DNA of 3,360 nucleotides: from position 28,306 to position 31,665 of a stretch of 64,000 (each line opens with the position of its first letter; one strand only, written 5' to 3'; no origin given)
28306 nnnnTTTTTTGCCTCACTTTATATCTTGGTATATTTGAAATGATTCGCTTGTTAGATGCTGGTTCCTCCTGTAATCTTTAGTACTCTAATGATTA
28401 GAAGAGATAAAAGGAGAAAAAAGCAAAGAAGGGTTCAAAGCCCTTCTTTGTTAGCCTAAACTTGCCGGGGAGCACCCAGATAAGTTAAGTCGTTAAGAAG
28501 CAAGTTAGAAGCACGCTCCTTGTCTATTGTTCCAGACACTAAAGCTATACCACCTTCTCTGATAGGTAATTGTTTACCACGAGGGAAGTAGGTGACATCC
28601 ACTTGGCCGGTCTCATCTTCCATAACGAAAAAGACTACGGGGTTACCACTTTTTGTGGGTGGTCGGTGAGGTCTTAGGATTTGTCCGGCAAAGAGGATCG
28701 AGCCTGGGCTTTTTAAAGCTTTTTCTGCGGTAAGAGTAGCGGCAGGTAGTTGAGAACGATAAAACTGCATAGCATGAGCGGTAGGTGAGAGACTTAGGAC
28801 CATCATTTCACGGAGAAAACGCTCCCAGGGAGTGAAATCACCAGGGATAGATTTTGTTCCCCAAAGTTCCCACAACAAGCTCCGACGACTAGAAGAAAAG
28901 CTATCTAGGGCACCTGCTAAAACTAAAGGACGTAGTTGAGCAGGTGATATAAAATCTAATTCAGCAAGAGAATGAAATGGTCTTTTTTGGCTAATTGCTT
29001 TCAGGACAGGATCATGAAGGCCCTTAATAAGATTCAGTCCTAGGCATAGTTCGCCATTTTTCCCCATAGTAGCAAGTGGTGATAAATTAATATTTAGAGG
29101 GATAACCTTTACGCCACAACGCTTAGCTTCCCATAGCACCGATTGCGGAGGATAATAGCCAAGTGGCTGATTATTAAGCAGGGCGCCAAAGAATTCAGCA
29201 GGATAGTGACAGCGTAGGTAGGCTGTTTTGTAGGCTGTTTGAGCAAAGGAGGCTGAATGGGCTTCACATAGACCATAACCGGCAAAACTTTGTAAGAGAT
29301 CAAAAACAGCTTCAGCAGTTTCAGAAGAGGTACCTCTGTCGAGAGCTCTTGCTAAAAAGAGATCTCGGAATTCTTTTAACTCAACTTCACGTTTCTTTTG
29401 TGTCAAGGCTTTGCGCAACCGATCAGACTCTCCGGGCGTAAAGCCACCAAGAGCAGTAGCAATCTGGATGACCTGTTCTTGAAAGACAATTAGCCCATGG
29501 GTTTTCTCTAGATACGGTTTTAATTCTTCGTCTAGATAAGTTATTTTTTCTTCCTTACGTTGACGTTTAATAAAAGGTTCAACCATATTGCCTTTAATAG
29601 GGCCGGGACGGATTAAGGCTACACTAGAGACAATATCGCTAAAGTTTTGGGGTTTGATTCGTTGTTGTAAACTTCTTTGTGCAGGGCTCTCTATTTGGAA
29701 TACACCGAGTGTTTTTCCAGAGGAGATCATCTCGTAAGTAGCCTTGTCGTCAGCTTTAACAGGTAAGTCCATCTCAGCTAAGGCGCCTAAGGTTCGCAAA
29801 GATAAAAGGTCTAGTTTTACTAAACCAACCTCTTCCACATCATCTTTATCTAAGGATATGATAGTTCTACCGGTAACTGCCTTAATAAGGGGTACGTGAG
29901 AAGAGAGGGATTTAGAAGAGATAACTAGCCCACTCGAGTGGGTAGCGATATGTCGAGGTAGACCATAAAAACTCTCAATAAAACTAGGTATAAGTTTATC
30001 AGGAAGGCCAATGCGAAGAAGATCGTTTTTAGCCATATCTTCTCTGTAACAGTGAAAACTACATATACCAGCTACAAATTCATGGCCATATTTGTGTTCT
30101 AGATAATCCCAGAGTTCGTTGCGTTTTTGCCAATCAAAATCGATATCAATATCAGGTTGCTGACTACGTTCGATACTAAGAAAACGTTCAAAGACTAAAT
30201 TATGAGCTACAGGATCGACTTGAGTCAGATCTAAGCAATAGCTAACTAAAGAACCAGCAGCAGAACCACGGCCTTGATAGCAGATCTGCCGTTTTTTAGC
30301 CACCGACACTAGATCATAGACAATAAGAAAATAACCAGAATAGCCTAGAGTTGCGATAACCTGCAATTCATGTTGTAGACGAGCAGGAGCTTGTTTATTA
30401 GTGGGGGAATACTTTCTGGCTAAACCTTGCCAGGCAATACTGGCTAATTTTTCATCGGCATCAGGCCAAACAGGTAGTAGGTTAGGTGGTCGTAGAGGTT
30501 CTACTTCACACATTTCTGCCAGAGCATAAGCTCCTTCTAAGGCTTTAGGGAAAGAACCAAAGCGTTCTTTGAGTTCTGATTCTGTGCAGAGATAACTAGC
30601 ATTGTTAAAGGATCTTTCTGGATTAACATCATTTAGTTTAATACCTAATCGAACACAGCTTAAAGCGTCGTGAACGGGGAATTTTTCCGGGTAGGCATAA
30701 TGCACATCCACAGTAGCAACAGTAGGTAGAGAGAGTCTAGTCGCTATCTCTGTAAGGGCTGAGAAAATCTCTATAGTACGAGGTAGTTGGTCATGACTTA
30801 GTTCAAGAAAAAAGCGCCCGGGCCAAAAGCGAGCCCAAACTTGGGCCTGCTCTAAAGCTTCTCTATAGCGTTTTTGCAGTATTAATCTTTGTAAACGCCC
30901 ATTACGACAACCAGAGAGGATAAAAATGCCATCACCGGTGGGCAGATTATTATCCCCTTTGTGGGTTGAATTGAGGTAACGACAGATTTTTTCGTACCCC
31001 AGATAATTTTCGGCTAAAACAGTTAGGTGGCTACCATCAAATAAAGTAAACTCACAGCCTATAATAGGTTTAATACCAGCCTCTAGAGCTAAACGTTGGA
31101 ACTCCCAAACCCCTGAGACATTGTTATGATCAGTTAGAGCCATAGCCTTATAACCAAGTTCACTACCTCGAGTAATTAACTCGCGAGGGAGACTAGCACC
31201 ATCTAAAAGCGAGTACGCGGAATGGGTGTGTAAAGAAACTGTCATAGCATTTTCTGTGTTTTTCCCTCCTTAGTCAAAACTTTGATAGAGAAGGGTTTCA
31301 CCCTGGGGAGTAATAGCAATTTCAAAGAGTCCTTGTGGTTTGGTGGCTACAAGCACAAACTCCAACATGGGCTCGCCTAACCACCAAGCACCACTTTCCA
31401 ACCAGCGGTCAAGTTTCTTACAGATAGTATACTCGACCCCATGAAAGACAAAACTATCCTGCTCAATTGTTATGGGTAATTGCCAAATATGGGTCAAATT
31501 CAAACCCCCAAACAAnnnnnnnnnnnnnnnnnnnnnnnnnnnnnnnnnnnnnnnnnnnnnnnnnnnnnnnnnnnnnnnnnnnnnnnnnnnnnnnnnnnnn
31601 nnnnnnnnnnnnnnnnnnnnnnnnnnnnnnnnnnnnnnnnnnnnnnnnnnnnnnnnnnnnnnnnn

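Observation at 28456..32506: SOS mutagenesis-like cassette (truncated ImuB-like gene plus DnaE2/ImuC-like polymerase) with a Cheo-type LexA box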

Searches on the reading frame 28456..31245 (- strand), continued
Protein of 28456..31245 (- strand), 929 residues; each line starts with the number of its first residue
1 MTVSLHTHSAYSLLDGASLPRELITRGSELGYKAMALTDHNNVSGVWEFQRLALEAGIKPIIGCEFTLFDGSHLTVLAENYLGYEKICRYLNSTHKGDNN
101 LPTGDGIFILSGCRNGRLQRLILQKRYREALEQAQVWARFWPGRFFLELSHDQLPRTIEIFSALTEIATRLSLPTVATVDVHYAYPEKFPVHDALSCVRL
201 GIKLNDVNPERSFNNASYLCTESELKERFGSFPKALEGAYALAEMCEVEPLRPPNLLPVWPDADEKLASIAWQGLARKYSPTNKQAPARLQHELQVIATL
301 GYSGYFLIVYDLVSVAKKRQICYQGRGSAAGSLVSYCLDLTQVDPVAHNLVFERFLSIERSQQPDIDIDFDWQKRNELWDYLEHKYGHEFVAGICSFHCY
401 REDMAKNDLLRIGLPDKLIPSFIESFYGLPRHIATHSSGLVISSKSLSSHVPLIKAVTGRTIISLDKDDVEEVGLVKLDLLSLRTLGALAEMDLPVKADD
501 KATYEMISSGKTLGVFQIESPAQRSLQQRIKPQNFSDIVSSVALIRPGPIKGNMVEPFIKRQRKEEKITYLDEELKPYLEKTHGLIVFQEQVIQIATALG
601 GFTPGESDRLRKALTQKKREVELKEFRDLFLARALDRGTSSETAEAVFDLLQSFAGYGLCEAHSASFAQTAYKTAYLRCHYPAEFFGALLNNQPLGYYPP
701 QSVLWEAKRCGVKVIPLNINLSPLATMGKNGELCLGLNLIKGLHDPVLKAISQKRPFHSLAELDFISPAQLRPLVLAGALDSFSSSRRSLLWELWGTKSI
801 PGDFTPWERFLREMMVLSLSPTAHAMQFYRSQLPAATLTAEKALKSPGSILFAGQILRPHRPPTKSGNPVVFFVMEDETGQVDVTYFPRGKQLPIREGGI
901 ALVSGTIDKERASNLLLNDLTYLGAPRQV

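Call 53: get_annotated_region(hit=H6, flank=3500)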
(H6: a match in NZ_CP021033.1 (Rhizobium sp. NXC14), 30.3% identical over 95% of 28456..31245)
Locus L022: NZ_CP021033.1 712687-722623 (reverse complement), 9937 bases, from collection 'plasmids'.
description: Rhizobium sp. NXC14 plasmid pRspNXC14c, complete sequence
organism: Rhizobium sp. NXC14 (NCBI taxid 1981173)
taxonomy: Bacteria; Pseudomonadota; Alphaproteobacteria; Hyphomicrobiales; Rhizobiaceae; Rhizobium; Rhizobium sp. NXC14
host: -; source: Phaseolus vulgaris,cell culture; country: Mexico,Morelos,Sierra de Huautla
typing (MOB-suite, as given by PLSDB): non-mobilizable; mating-pair formation MPF_T
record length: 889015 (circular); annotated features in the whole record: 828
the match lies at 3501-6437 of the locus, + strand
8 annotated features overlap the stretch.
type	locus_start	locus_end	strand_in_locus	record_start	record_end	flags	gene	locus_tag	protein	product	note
CDS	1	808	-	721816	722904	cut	dinB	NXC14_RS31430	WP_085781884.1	DNA polymerase IV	GO:0006281 - DNA repair [Evidence IEA]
CDS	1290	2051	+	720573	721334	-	-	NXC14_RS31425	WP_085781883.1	ImuA family protein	-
CDS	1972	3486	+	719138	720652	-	-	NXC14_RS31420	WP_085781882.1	DNA polymerase Y family protein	-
CDS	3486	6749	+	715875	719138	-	-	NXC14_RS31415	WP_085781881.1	error-prone DNA polymerase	GO:0006260 - DNA replication [Evidence IEA]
CDS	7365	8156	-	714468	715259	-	-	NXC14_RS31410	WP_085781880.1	DUF2243 domain-containing protein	-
CDS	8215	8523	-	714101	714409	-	-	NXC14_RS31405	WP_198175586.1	DUF3734 domain-containing protein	-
CDS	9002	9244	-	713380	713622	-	-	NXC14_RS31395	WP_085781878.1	DUF982 domain-containing protein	-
CDS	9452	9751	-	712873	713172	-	-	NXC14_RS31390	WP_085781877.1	DUF982 domain-containing protein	-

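Call 84: list_cluster_members(proteins=[P0009, P0001, P0008])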
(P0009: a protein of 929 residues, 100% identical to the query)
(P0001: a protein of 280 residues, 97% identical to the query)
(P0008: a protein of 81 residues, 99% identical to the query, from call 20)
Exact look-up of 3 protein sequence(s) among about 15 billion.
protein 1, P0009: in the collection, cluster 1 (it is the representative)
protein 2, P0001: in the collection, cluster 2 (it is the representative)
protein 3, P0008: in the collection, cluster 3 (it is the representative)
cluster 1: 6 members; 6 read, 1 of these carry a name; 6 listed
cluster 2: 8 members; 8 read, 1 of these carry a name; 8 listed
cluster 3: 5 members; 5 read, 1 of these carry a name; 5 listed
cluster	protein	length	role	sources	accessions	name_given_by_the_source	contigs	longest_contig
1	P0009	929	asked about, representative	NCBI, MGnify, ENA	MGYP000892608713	FL=1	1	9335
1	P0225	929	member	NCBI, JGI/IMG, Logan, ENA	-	-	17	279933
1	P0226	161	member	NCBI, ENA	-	-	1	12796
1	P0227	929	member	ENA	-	-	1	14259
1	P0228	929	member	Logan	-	-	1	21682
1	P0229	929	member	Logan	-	-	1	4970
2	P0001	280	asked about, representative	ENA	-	-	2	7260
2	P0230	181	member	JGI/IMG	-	hypothetical protein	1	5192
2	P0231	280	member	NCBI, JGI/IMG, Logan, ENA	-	-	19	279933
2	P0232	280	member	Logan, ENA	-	-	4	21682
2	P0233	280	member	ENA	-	-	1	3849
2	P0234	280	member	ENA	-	-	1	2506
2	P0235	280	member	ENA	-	-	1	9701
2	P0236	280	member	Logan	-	-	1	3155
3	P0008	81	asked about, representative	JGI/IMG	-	-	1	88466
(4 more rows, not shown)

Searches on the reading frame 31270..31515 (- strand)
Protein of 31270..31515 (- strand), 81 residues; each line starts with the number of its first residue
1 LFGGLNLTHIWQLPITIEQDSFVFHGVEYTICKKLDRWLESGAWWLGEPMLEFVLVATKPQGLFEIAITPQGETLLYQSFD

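Call 3: search_protein_families(library=pfam, proteins=[window:31270-31515:-], max_evalue=0.1)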
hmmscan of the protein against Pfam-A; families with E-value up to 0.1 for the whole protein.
window:31270-31515:- (81 aa): 1 family
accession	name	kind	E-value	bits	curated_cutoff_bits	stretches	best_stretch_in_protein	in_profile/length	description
PF20114.4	DUF6504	-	0.023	15.4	24.2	1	20-69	28-83/103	Domain of unknown function (DUF6504)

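Call 4: search_protein_families(library=ncbifam, proteins=[window:31270-31515:-], max_evalue=0.1)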
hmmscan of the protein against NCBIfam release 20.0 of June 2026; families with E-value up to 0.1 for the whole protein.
window:31270-31515:- (81 aa): 0 families

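Call 20: find_homologous_proteins(query=window:31270-31515:-, max_evalue=0.01)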
Query window:31270-31515:- (81 aa): 1 proteins with E <= 0.01 among 1 candidates.
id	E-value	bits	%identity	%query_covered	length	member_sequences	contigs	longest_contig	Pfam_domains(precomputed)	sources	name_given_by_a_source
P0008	1.8e-49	183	99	100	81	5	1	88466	-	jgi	-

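Call 38: search_protein_families(library=pfam, alignment_id=A2, max_evalue=1)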
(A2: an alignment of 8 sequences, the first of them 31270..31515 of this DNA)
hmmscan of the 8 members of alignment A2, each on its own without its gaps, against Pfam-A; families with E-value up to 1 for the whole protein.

A. member 1, window:31270-31515:- (81 aa): 1 family
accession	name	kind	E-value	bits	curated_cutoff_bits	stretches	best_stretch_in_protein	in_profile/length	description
PF20114.4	DUF6504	-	0.023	15.4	24.2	1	20-69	28-83/103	Domain of unknown function (DUF6504)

B. families by the number of members that match (of 8 scanned): 3 families
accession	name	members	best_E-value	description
PF20114.4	DUF6504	8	1e-11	Domain of unknown function (DUF6504)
PF11225.14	DUF3024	1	0.068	Domain of unknown function (DUF3024)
PF23078.2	HTH_CHD6-9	1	0.18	Chromodomain-helicase-DNA-binding protein 6-9, tri-helical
